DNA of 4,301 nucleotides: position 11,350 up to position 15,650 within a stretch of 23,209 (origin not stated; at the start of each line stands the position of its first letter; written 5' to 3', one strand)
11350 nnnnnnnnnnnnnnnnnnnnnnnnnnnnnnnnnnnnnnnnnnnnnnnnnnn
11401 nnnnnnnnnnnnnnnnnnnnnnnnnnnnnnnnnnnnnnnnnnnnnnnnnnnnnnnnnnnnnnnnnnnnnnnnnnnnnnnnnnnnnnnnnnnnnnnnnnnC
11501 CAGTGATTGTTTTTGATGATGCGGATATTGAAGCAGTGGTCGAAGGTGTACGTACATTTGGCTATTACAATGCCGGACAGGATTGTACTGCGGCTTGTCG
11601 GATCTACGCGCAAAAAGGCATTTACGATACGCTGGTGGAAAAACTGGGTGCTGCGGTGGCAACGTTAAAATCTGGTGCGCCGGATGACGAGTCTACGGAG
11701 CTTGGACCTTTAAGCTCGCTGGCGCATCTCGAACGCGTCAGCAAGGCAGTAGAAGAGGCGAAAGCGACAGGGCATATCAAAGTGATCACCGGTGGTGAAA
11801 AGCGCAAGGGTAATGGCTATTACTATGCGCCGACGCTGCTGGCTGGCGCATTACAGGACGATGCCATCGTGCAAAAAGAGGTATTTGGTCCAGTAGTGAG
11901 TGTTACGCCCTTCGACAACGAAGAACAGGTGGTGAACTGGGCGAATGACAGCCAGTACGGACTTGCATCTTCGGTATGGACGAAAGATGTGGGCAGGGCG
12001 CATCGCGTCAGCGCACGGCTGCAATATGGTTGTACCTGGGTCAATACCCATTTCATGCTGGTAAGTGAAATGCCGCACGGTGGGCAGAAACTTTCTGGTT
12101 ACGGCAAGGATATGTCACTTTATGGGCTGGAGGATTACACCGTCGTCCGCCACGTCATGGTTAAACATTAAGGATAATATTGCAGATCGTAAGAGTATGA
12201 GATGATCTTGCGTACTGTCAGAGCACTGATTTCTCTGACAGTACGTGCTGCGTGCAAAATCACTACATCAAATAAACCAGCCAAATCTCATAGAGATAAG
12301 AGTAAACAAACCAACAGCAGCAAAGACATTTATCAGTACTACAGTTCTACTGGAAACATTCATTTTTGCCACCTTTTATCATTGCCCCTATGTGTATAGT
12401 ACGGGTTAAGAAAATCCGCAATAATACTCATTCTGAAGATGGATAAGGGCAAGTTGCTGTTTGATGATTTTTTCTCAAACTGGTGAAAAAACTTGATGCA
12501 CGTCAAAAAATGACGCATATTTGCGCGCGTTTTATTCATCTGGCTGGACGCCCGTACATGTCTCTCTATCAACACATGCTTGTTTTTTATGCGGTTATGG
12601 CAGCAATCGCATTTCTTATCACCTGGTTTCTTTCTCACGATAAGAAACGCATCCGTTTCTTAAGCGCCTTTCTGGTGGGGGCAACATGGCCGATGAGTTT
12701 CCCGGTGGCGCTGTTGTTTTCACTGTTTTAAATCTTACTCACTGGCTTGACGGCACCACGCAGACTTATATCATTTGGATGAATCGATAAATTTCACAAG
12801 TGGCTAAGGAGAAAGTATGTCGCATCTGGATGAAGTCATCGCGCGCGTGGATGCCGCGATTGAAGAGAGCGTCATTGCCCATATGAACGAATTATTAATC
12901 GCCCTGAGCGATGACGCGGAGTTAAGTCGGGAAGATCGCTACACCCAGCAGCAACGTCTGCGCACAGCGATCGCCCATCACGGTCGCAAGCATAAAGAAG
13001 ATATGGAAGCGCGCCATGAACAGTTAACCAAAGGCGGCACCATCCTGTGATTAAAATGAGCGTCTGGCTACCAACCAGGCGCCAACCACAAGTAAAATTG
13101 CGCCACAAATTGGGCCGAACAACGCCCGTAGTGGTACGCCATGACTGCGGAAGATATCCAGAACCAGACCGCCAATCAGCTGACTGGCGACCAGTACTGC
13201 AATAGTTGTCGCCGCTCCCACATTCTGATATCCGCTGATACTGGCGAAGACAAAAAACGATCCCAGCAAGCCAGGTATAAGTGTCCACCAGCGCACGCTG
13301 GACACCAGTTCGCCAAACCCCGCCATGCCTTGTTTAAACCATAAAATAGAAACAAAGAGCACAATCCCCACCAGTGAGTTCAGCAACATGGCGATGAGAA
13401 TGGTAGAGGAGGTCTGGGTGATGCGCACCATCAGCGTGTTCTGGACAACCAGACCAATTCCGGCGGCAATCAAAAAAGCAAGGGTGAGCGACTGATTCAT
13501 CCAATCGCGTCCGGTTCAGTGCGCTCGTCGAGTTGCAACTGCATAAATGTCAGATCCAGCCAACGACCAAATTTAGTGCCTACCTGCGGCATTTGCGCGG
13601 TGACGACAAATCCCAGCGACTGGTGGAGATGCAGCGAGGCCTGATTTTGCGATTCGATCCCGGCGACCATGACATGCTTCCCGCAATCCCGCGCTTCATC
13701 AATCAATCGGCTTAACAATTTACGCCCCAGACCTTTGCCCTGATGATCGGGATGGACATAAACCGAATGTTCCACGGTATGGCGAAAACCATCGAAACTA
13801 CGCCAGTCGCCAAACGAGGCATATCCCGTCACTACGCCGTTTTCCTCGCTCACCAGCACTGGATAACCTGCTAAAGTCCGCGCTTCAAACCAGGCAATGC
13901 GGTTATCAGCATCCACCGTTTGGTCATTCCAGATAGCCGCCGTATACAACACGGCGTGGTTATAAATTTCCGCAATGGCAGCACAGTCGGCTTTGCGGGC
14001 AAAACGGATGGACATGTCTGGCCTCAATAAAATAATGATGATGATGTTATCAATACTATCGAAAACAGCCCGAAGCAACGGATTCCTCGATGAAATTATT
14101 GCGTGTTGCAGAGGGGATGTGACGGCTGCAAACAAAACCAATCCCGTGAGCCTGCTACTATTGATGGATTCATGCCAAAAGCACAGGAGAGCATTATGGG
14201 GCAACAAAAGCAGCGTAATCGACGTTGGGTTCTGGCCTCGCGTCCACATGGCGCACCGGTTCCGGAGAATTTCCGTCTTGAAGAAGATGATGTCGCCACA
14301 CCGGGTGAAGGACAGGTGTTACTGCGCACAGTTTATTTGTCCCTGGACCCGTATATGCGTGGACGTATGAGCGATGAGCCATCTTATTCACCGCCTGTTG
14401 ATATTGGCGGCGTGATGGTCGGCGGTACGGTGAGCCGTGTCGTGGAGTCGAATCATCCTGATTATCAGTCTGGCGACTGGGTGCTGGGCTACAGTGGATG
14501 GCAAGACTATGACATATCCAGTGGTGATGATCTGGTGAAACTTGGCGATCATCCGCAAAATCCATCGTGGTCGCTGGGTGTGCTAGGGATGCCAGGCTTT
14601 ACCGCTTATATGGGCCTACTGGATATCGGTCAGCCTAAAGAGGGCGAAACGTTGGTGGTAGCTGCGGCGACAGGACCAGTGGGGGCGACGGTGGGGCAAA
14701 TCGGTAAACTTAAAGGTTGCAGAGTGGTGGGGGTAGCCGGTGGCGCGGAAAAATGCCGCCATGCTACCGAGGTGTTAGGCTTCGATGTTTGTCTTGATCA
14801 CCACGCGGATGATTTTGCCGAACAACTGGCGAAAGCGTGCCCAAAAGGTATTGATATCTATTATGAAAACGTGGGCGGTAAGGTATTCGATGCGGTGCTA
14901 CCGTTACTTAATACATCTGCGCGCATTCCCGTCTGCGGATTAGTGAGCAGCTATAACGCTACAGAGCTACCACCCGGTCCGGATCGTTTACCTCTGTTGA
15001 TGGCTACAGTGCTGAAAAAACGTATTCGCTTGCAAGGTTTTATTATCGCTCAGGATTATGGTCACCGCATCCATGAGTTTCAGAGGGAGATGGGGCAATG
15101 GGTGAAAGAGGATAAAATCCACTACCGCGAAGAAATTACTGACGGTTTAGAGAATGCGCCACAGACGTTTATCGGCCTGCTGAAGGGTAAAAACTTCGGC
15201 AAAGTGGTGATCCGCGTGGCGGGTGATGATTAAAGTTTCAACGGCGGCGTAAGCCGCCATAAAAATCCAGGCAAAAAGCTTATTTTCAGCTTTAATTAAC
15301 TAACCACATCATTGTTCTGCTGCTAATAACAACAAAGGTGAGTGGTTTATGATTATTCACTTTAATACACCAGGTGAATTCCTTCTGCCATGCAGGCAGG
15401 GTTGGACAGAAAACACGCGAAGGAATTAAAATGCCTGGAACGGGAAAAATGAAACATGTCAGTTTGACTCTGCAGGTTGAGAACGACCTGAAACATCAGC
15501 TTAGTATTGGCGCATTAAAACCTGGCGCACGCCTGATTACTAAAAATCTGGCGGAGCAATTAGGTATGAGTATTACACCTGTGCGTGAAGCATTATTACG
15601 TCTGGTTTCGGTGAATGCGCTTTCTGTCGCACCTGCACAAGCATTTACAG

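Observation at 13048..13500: Zero-spacing convergent stops (ydcY/ydcZ) and ATGA-coupled mnaT-ydcZ pair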

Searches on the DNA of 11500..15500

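Call 13: search_rna_families(source=window, start=11500, end=15500, threshold=evalue, max_evalue=1)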
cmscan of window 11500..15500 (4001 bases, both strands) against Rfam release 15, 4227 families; matches with E-value up to 1: 0.
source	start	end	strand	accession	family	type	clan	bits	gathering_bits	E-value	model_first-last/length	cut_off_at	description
